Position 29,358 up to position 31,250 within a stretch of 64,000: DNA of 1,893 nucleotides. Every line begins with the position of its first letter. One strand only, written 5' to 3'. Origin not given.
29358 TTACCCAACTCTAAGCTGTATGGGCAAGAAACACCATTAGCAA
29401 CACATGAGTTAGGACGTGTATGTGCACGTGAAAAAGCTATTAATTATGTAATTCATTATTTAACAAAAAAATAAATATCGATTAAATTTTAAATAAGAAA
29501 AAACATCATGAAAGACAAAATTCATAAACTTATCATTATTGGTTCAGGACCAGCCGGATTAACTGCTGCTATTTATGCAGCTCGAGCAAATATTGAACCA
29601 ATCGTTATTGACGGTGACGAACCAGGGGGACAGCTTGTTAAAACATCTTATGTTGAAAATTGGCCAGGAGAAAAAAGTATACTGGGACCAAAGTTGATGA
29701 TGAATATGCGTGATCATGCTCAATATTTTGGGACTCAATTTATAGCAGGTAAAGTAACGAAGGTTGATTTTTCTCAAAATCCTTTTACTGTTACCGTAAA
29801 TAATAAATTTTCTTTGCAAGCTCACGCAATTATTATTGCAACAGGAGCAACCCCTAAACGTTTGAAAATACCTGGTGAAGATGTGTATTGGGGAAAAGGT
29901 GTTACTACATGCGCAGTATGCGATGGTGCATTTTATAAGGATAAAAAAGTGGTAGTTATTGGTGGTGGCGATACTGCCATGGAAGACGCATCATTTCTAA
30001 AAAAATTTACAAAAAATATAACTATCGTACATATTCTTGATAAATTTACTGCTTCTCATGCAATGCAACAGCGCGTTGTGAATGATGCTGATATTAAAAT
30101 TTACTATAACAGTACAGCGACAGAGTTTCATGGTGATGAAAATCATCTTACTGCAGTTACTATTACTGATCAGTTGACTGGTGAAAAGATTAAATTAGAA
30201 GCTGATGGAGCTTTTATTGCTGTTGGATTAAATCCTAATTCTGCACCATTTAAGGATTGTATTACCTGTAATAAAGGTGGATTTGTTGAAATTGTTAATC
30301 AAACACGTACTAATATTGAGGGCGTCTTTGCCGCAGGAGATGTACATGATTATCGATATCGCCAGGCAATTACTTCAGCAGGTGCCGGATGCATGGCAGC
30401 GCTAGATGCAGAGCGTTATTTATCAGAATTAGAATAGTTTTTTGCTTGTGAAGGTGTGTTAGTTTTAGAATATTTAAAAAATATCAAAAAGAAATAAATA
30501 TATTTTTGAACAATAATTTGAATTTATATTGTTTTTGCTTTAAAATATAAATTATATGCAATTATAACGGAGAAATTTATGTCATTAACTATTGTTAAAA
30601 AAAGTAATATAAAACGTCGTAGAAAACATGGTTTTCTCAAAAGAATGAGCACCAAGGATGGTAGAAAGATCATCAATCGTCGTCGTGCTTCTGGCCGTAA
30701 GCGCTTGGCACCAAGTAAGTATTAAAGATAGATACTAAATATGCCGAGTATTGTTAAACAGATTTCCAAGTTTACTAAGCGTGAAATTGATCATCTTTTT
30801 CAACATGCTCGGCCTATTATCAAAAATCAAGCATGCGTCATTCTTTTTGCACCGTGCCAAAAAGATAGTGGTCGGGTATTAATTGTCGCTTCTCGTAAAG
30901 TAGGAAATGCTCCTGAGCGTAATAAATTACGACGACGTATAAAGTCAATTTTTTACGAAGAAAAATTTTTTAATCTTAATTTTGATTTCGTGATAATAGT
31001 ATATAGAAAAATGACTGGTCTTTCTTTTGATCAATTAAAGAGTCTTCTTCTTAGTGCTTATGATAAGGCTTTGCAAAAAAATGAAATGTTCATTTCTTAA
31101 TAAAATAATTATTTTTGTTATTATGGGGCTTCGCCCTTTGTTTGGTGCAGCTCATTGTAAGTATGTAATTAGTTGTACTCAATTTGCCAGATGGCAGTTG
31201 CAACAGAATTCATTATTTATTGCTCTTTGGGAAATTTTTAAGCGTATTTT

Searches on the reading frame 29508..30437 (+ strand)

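Call 58: search_protein_families(library=pfam, proteins=[window:29508-30437:+], max_evalue=0.00001)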
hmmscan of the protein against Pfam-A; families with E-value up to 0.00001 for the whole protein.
window:29508-30437:+ (309 aa): 7 families
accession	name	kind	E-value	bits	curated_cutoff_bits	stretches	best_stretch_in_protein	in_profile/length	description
PF07992.20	Pyr_redox_2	-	3.3e-54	184.7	26.1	1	7-293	2-290/291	Pyridine nucleotide-disulphide oxidoreductase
PF13738.12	Pyr_redox_3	-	6.3e-22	78.6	30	1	82-277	103-305/305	Pyridine nucleotide-disulphide oxidoreductase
PF00070.33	Pyr_redox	-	5e-17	62.6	22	1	147-221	1-81/82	Pyridine nucleotide-disulphide oxidoreductase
PF00890.30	FAD_binding_2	-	4.6e-07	29.8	20.4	0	8-44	2-39/414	FAD binding domain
PF03486.20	HI0933_like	-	5.2e-07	29.8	50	0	7-42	2-37/244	HI0933-like protein Rossmann domain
PF01266.30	DAO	-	2.3e-06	27.9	27.9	0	8-41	2-37/353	FAD dependent oxidoreductase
PF12831.13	FAD_oxidored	-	7.4e-06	25.9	27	0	8-45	2-40/416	FAD dependent oxidoreductase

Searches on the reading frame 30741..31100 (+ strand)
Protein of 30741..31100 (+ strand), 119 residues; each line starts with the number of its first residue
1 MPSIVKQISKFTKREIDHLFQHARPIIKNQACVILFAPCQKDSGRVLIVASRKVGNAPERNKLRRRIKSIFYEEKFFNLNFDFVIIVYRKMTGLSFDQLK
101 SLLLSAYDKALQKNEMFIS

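Call 58: search_protein_families(library=pfam, proteins=[window:30741-31100:+], max_evalue=0.00001)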
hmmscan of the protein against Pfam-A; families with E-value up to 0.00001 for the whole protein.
window:30741-31100:+ (119 aa): 1 family
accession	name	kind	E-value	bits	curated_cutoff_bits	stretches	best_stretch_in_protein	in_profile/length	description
PF00825.24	Ribonuclease_P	-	3.4e-16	59.7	22.3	1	12-109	9-107/109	Ribonuclease P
